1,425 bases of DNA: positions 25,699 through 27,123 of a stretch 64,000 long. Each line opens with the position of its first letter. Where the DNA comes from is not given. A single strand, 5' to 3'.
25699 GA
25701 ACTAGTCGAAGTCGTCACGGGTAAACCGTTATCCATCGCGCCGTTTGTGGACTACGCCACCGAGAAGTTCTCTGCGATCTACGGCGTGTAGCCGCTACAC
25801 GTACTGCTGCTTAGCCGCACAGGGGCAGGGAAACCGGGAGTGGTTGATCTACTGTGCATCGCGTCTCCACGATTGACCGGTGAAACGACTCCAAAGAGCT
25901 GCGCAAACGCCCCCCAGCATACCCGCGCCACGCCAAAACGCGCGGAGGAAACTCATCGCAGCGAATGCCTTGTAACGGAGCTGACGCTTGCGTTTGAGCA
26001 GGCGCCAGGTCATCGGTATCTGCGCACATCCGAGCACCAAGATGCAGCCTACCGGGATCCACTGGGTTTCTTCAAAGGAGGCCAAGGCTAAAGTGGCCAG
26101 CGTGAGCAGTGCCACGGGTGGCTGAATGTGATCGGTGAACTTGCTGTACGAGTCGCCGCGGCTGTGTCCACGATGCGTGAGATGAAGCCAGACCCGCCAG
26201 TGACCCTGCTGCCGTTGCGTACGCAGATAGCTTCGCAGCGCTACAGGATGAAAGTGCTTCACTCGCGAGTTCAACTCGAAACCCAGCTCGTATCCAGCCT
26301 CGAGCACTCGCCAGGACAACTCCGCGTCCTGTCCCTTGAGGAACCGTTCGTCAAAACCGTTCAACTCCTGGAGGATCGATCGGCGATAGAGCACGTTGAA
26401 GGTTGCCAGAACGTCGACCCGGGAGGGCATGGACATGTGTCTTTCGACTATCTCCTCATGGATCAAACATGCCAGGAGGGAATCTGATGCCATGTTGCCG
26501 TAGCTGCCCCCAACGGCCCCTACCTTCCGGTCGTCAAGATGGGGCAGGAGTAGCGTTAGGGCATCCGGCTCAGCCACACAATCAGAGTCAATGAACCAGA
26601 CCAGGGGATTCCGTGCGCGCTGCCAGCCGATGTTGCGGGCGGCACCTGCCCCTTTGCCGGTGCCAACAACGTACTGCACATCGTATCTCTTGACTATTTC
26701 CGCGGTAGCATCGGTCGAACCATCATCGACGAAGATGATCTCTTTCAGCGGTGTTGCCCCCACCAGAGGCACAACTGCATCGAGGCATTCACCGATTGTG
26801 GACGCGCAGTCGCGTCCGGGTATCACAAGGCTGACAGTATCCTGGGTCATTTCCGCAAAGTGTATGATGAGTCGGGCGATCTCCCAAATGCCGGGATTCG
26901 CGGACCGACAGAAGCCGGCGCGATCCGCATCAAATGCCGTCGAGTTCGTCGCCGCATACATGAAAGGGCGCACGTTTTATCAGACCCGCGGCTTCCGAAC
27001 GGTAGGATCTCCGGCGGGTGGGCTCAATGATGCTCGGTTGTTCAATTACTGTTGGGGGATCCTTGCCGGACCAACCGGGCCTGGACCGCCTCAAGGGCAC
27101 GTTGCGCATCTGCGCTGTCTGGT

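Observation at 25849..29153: GT2 polyprenyl-phosphate-sugar-synthase-like gene paired with a TMTC/PMT-like TPR membrane glycosyltransferase: candidate protein O-glycosylation module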

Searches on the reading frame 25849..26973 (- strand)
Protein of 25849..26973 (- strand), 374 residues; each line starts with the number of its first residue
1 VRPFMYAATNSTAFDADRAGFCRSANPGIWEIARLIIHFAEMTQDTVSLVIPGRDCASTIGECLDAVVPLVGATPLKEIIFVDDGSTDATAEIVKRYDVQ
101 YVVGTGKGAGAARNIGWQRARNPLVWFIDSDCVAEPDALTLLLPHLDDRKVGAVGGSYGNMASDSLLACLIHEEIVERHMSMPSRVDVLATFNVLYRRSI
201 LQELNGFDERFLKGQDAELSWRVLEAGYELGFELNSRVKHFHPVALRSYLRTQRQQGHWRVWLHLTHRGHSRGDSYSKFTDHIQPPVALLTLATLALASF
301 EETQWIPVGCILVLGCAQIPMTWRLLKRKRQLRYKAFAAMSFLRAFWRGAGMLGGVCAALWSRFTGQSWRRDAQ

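Call 5: search_protein_families(library=pfam, proteins=[window:25849-26973:-], max_evalue=0.01)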
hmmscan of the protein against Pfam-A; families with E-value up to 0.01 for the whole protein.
window:25849-26973:- (374 aa): 5 families
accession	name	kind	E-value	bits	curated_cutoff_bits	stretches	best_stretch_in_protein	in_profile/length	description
PF00535.33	Glycos_transf_2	-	4.3e-26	92.3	23.3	1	48-163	1-121/168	Glycosyl transferase family 2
PF13641.12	Glyco_tranf_2_3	-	1.1e-20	75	27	1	47-252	3-223/230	Glycosyltransferase like family 2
PF13632.12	Glyco_trans_2_3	-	2.7e-09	37.6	27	1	125-313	2-193/198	Glycosyl transferase family group 2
PF10111.15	Glyco_tranf_2_2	-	2.9e-09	37.2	27.3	1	77-142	30-102/276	Glycosyltransferase like family 2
PF13506.12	Glyco_transf_21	-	1.5e-06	28.2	21.7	1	115-208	24-121/174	Glycosyl transferase family 21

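Call 6: search_protein_families(library=ncbifam, proteins=[window:25849-26973:-], max_evalue=0.01)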
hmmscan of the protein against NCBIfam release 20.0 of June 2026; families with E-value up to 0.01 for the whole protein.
window:25849-26973:- (374 aa): 17 families
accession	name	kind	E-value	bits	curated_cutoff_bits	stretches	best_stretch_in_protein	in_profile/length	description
TIGR03965.1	mycofact_glyco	equivalog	8.6e-40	137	280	1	43-272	69-312/467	mycofactocin biosynthesis glycosyltransferase MftF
NF041875.1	EPS_EpsD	equivalog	2e-23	83.3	370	1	47-282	1-249/325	exopolysaccharide biosynthesis glycosyltransferase EpsD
TIGR03937.1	PgaC_IcaA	equivalog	5.4e-16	58.5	422.3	1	43-250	43-260/407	poly-beta-1,6-N-acetyl-D-glucosamine synthase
TIGR04283.1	glyco_like_mftF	equivalog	1.6e-12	47.5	182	1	47-226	1-172/221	TIGR04283 family arsenosugar biosynthesis glycosyltransferase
NF010496.0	PRK13915.1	equivalog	4.9e-11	42.3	262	1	24-158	13-155/307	glucosyl-3-phosphoglycerate synthase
TIGR04242.1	nodulat_NodC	equivalog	9.5e-11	41.3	550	1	46-343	49-370/395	chitooligosaccharide synthase NodC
NF007482.0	PRK10073.1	equivalog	1.4e-09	37.4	423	1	44-142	5-106/334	glycosyltransferase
NF047683.1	TeichurnBiosyTuaG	equivalog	3.7e-09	36.6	400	1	43-162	4-127/252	teichuronic acid biosynthesis protein TuaG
TIGR04182.1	glyco_TIGR04182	equivalog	4.2e-09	36.2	325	1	47-168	2-120/293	S-layer glycoprotein N-glycosyltransferase AglJ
NF038302.1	EPS_HpsE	equivalog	1.8e-08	33.7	300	1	48-139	4-104/307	hormogonium polysaccharide biosynthesis glycosyltransferase HpsE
TIGR03469.1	HpnB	hypoth_equivalog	7.6e-07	28.5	379.25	1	44-101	43-99/386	hopene-associated glycosyltransferase HpnB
NF041394.1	GtaseAglG_Halo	equivalog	9.8e-07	28.3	440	1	78-226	34-193/304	glucosyl-dolichyl phosphate glucuronosyltransferase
NF045692.1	OglycostaseCruG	equivalog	4.3e-05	22.6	600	1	45-98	41-92/386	2'-O-glycosyltransferase CruG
NF058614.1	PPMAGASynPpgS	equivalog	0.00029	20.3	370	1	48-160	3-116/226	polyprenyl-phospho-N-acetylgalactosaminyl synthase PpgS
NF038299.1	EPS_HpsN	equivalog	0.0015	17.6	425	0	48-157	4-118/317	hormogonium polysaccharide biosynthesis glycosyltransferase HpsN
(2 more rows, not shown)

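Call 11: search_solved_structures(query=window:25849-26973:-, max_evalue=0.01)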
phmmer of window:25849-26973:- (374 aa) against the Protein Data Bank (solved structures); distinct sequences matched with E-value up to 0.01: 16.
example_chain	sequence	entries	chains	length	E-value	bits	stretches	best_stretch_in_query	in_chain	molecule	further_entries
2z87_A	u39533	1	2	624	3.6e-10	42.4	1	46-146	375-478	Chondroitin synthase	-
2z86_A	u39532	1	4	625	3.7e-10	42.4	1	46-146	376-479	Chondroitin synthase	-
9omh_A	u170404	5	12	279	4.7e-07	32.2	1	47-145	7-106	Glycosyltransferase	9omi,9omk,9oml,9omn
9omm_A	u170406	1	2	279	4.8e-07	32.2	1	47-145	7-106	Glycosyltransferase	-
9omj_A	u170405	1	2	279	5.7e-07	31.9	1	47-145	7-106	Glycosyltransferase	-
3ckj_A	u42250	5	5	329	5.6e-06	28.7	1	24-134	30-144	Putative uncharacterized protein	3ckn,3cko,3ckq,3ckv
6p61_A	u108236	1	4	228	3.6e-05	26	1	44-222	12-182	Glycosyltransferase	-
5hea_A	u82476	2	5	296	3.8e-05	25.9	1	45-142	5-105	Putative glycosyltransferase (GalT1)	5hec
5tze_C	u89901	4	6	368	0.00044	22.4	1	48-148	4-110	Glycosyl transferase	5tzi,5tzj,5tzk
5tz8_A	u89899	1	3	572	0.00096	21.3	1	48-148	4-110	Glycosyl transferase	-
7pdo_A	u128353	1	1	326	0.0023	20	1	30-139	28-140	Glucosyl-3-phosphoglycerate synthase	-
7p5l_A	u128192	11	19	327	0.0024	20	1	30-139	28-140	Glucosyl-3-phosphoglycerate synthase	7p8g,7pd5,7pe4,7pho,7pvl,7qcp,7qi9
4y6n_A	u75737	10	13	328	0.0032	19.6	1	43-134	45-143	Glucosyl-3-phosphoglycerate synthase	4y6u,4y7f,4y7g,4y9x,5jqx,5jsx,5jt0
3e25_A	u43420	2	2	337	0.0034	19.5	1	43-134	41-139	Putative uncharacterized protein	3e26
4ddz_A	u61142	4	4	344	0.0035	19.4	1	43-134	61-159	GLUCOSYL-3-PHOSPHOGLYCERATE SYNTHASE (GpgS) | Glucosyl-3-phosphoglycerate synthase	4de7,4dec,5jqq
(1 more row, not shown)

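Call 13: find_homologous_proteins(query=window:25849-26850:-, max_evalue=0.00001)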
Query window:25849-26850:- (333 aa): 1671 proteins with E <= 0.00001 among 8000 candidates; the best 120 are listed.
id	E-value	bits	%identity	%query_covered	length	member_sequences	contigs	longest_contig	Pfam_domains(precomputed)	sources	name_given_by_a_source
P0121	8.3e-227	770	100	100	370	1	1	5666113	PF13632.13,PF10111.15,PF13506.14,PF13641.13,PF00535.33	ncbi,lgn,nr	ncbi:MAG: glycosyltransferase [Phycisphaerales bacterium]|nr:MAG: glycosyltransferase [Phycisphaeral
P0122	1.9e-154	532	70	98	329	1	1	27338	PF13632.13,PF10111.15,PF13506.14,PF13641.13,PF00535.33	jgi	-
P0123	5.3e-150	517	69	98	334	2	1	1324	PF13632.13,PF10111.15,PF13506.14,PF13641.13,PF00535.33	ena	-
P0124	6.7e-149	514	71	95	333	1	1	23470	PF13632.13,PF10111.15,PF13506.14,PF13641.13,PF00535.33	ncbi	ncbi:MAG: glycosyltransferase [Planctomycetota bacterium]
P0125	6.9e-149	514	70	96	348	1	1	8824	PF13632.13,PF10111.15,PF13506.14,PF13641.13,PF00535.33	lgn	-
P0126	2.5e-146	505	69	96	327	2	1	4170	PF13632.13,PF10111.15,PF13506.14,PF13641.13,PF00535.33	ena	-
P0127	3.5e-146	505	69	96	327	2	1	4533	PF13632.13,PF10111.15,PF13506.14,PF13641.13,PF00535.33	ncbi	-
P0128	7.4e-146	504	67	97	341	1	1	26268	PF13632.13,PF10111.15,PF13506.14,PF13641.13,PF00535.33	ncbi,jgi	ncbi:MAG: glycosyltransferase family 2 protein [Planctomycetota bacterium]|jgi:glycosyltransferase i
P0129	1.8e-145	502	66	98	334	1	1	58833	PF13632.13,PF10111.15,PF13506.14,PF13641.13,PF00535.33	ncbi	-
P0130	2.2e-144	499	65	100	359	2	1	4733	PF13632.13,PF10111.15,PF13506.14,PF13641.13,PF00535.33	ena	-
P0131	2.6e-142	492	66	97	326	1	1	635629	PF13632.13,PF10111.15,PF13506.14,PF13641.13,PF00535.33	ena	-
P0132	1.5e-141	489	66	97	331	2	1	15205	PF13632.13,PF10111.15,PF13641.13,PF00535.33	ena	-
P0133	2.2e-141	489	64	98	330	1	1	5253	PF13632.13,PF10111.15,PF13506.14,PF13641.13,PF00535.33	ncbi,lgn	-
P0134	3.6e-141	488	64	98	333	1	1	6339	PF13632.13,PF10111.15,PF13506.14,PF13641.13,PF00535.33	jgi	-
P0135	4.1e-141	488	66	97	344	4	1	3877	PF13632.13,PF10111.15,PF13506.14,PF13641.13,PF00535.33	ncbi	-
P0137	1.2e-140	486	67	97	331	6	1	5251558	PF13632.13,PF10111.15,PF13641.13,PF00535.33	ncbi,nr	ncbi:MAG: glycosyltransferase [Phycisphaerales bacterium]|nr:MAG: glycosyltransferase [Phycisphaeral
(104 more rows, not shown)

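Call 15: find_encoding_contigs(protein=P0129, flank=10000, max_places=2)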
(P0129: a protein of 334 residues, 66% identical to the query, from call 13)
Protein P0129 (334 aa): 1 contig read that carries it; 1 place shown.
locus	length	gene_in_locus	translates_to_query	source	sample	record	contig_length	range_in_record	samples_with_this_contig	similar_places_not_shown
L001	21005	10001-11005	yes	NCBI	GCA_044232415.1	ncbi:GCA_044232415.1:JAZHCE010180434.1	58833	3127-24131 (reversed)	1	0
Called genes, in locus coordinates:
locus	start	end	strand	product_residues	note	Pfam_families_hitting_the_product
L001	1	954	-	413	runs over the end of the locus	-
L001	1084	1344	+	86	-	PF16363:GDP_Man_Dehyd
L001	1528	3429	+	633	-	PF08439:Peptidase_M3_N, PF01432:Peptidase_M3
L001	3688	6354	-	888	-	PF12799:LRR_4 (faint), PF13855:LRR_8, PF23598:LRR_14, PF00071:Ras, PF08477:Roc, PF16095:COR-A, PF25497:COR-B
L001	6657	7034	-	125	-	PF10066:DUF2304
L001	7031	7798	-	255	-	PF00535:Glycos_transf_2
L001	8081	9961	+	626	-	PF13231:PMT_2 (weak), PF13432:TPR_16 (weak), PF00515:TPR_1 (weak), PF14559:TPR_19 (weak), PF00515:TPR_1 (weak), PF07719:TPR_2 (weak), PF13432:TPR_16, PF13432:TPR_16, +19 more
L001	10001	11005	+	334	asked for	PF00535:Glycos_transf_2, PF10111:Glyco_tranf_2_2 (weak), PF13641:Glyco_tranf_2_3, PF13506:Glyco_transf_21, PF13632:Glyco_trans_2_3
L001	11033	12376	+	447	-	PF01943:Polysacc_synt (weak)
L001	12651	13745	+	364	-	PF00535:Glycos_transf_2, PF10111:Glyco_tranf_2_2, PF13641:Glyco_tranf_2_3, PF13632:Glyco_trans_2_3 (weak)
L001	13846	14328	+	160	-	-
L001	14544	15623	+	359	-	PF13400:Tad, PF09977:Tad_C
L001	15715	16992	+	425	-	PF13400:Tad, PF09977:Tad_C (weak)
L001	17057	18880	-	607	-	PF13522:GATase_6, PF13537:GATase_7, PF01380:SIS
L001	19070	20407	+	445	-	PF05496:RuvB_N, PF00004:AAA, PF16193:AAA_assoc_2, PF12002:MgsA_C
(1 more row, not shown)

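Call 16: find_encoding_contigs(protein=P0137, flank=10000, max_places=2)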
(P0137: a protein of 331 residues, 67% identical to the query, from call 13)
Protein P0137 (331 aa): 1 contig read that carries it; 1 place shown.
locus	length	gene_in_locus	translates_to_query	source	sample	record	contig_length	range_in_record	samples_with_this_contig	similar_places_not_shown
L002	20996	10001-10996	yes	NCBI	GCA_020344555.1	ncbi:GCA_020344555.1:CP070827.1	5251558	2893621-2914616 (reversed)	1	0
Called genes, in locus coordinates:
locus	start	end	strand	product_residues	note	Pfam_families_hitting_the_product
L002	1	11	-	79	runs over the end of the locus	-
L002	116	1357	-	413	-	PF13692:Glyco_trans_1_4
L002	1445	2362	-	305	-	PF10609:ParA (weak), PF13614:AAA_31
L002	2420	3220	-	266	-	PF02563:Poly_export, PF22461:SLBB_2 (weak)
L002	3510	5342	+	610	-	PF13191:AAA_16, PF13401:AAA_22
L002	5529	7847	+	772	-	PF13231:PMT_2, PF13414:TPR_11, PF13432:TPR_16, PF14559:TPR_19, PF13414:TPR_11, PF13424:TPR_12, PF13414:TPR_11, PF13432:TPR_16, +36 more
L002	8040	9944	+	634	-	PF13414:TPR_11, PF13432:TPR_16 (weak), PF13424:TPR_12 (weak), PF13414:TPR_11 (weak), PF13424:TPR_12, PF13432:TPR_16, PF14559:TPR_19 (weak), PF00515:TPR_1, +13 more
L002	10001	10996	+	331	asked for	PF00535:Glycos_transf_2, PF13641:Glyco_tranf_2_3, PF10111:Glyco_tranf_2_2 (weak), PF13632:Glyco_trans_2_3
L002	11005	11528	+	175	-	-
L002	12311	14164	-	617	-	PF25470:DUF7901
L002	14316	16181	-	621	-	PF13586:DDE_Tnp_1_2 (weak), PF07690:MFS_1, PF00854:PTR2 (weak), PF07690:MFS_1 (weak)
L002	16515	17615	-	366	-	PF00437:T2SSE, PF13604:AAA_30 (faint)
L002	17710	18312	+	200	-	PF13302:Acetyltransf_3, PF13673:Acetyltransf_10 (weak), PF00583:Acetyltransf_1, PF13508:Acetyltransf_7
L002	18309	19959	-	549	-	-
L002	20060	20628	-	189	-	-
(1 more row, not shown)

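Call 25: find_related_loci(query=A1, collection=genome_contigs, flank=8000)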
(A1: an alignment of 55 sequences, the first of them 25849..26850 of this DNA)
Query A1 (333 aa) in genome_contigs; peptide patterns used: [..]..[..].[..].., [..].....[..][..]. (x = any residue, [..] = any of these).
232 stretches matched a pattern; 181 encode a relative of the query (tblastn E <= 1e-3); the best 80 are kept; 80 distinct loci.
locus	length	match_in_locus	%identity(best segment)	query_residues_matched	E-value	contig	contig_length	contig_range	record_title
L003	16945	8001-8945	71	5-319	3e-151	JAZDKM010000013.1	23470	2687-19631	MAG: Planctomycetota bacterium isolate MEGAHIT-group-0.533 k141_20242225, whole genome shotgun sequence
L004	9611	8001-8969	65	7-329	5e-143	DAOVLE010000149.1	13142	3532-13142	MAG TPA_asm: Phycisphaerales bacterium isolate CSMAG_1437 CSMAG_1437_k141_1089683_length_13142_cov_15.0000, whole genome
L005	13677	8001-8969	67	1-323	9e-142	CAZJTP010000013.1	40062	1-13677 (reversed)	MAG TPA_asm: uncultured Phycisphaeraceae bacterium isolate binchicken_co116_291 genome assembly, contig: NODE_794_length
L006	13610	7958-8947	65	1-329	2e-141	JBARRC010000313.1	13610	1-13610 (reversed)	MAG: Phycisphaerae bacterium isolate MFD13433_ilm_asm_bin31 k127_46045, whole genome shotgun sequence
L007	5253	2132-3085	65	4-319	2e-142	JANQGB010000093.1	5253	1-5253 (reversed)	MAG: Phycisphaerae bacterium isolate PL23b_bin.28 k99_1690836, whole genome shotgun sequence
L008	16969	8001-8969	66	4-322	6e-139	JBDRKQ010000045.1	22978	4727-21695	MAG: Planctomycetota bacterium isolate MEGAHIT-group-1.728 k141_91118, whole genome shotgun sequence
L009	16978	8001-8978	61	1-324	3e-136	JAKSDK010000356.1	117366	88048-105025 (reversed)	MAG: Phycisphaerales bacterium isolate MAG.67 k141_12648129, whole genome shotgun sequence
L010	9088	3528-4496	62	1-327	6e-134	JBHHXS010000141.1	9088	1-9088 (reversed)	MAG: Phycisphaerae bacterium isolate D_1_bin.24 NODE_3738_length_9088_cov_4.950958, whole genome shotgun sequence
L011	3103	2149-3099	61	1-317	1e-138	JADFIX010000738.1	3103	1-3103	MAG: Planctomycetota bacterium isolate B3T1B8 B3T1B8_NODE73021, whole genome shotgun sequence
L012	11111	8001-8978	64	1-322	1e-132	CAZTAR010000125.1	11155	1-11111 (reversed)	MAG TPA_asm: uncultured Planctomycetaceae bacterium isolate binchicken_co86_159 genome assembly, contig: NODE_2164_lengt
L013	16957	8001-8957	65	1-319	9e-133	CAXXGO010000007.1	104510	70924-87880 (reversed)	MAG: Phycisphaerae bacterium isolate c853687f-fc16-43d1-893a-c6280bf959b9 genome assembly, contig: contig_7, whole genom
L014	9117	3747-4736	59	1-330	2e-131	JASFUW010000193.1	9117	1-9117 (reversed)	MAG: Phycisphaerae bacterium isolate D1105M12metaG_Bin_242 D1105M12metaG_FD_scaffold_796_c1, whole genome shotgun sequen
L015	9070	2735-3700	62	1-322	9e-131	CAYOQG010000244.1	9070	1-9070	MAG TPA_asm: uncultured Phycisphaeraceae bacterium isolate SRP323688_co1_276 genome assembly, contig: NODE_11277_length_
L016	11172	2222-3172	65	2-319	1e-130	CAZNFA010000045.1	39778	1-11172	MAG TPA_asm: uncultured Planctomycetales bacterium isolate SRP068000_co1_607 genome assembly, contig: NODE_949_length_39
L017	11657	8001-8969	64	1-323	4e-130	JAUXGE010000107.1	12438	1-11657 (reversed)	MAG: Planctomycetota bacterium isolate CSMAG_2921 CSMAG_2921_k117_8142940_length_12438_cov_18.9140, whole genome shotgun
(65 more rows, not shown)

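Call 29: predict_structure(alignment_id=A1)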
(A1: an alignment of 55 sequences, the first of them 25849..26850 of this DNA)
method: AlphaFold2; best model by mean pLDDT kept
length: 333 residues; sequences in the alignment: 55
mean_pLDDT: 94.4   pTM: 0.91
mean pLDDT of the five models: 94.4, 93.9, 93.2, 92.4, 91.5
residues with pLDDT >= 90: 296; 70-90: 26; 50-70: 10; < 50: 1
segments of 3 or more residues with pLDDT < 50: none
pLDDT, mean of each block of 10 residues (from residue 1): 87 98 98 97 98 98 96 98 98 97 97 95 95 95 91 96 95 91 97 97 94 94 85 86 96 97 98 97 97 97 97 95 80 53
secondary structure, 60 per line:
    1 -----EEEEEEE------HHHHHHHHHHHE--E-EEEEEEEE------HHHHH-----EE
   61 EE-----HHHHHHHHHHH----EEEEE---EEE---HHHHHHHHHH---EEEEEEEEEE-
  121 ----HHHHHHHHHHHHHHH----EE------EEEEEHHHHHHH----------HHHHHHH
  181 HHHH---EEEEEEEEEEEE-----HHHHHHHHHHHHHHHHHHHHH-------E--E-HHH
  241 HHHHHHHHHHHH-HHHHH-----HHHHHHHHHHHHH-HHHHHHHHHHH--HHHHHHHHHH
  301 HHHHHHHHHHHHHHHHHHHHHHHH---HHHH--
elements in order: E6-12 H19-29 E35-42 H49-53 E59-62 H68-78 E83-87 E91-93 H97-106 E110-119 H125-139 E152-156 H157-163 H174-184 E188-199 H205-225 H238-252 H254-258 H264-276 H278-288 H291-324 H328-331

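Call 33: fold_search(model_id=the predicted structure, library=pdb)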
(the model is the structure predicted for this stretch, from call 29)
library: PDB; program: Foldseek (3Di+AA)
matches with E <= 10: 1041; with E <= 0.001: 435
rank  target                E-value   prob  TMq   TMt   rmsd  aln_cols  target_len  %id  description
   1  7sp7_A                3.1e-13  1.00  0.71  0.50   5.7       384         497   18  Chlorella virus hyaluronan synthase inhibited by UDP (released 2022-04-06)
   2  6yv7_B                3.4e-13  1.00  0.59  0.57   9.0       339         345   18  Mannosyltransferase PcManGT from Pyrobaculum calidifontis (released 2020-07-22)
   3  7sp6_A                8.7e-13  1.00  0.69  0.49   6.4       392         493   16  Chlorella virus hyaluronan synthase (released 2022-04-06)
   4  7sp9_A                1.0e-12  1.00  0.68  0.48   6.2       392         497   14  Chlorella virus Hyaluronan Synthase in the GlcNAc-primed channel-closed state (released 2022-04-06)
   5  9omk_B                1.0e-12  1.00  0.47  0.60  11.5       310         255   17  WrtF fucosyltransferase - trisaccharide acceptor (released 2025-10-29)
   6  8smm_A                1.3e-12  1.00  0.71  0.49   7.5       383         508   18  Xenopus laevis hyaluronan synthase 1 (released 2024-05-01)
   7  9yq5_A                1.4e-12  1.00  0.70  0.49   6.2       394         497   15  Chlorella virus hyaluronan synthase bound to an inserted UDP-GlcA (released 2025-12-10)
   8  9kqc_A                1.6e-12  1.00  0.72  0.50   5.9       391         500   17  Chlorella virus Hyaluronan Synthase bound to VNAR (released 2025-05-14)
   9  8sne_A                1.8e-12  1.00  0.63  0.45  12.2       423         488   16  Chlorella virus Hyaluronan Synthase bound to GlcA extended GlcNAc primer and UDP (released 2024-05-01)
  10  6yv7_A                2.9e-12  1.00  0.60  0.58   8.7       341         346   19  Mannosyltransferase PcManGT from Pyrobaculum calidifontis (released 2020-07-22)
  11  8snc_A                3.0e-12  1.00  0.70  0.49   5.9       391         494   15  Chlorella virus Hyaluronan Synthase bound to GlcA extended GlcNAc primer (released 2024-05-01)
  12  9omh_A                3.4e-12  1.00  0.49  0.59  10.0       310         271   18  WrtF fucosyltransferase - Apo (released 2025-10-29)
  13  9omj_A                3.4e-12  1.00  0.49  0.59  10.2       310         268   18  WrtF fucosyltransferase - GDP-beta-L-fucose (released 2025-10-29)
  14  7sp8_A                3.6e-12  1.00  0.69  0.48   6.6       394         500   16  Chlorella virus Hyaluronan Synthase bound to UDP-GlcNAc (released 2022-04-06)
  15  9yq2_A                4.0e-12  1.00  0.66  0.47  11.4       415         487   16  Chlorella virus hyaluronan synthase bound to DDM (released 2025-12-10)
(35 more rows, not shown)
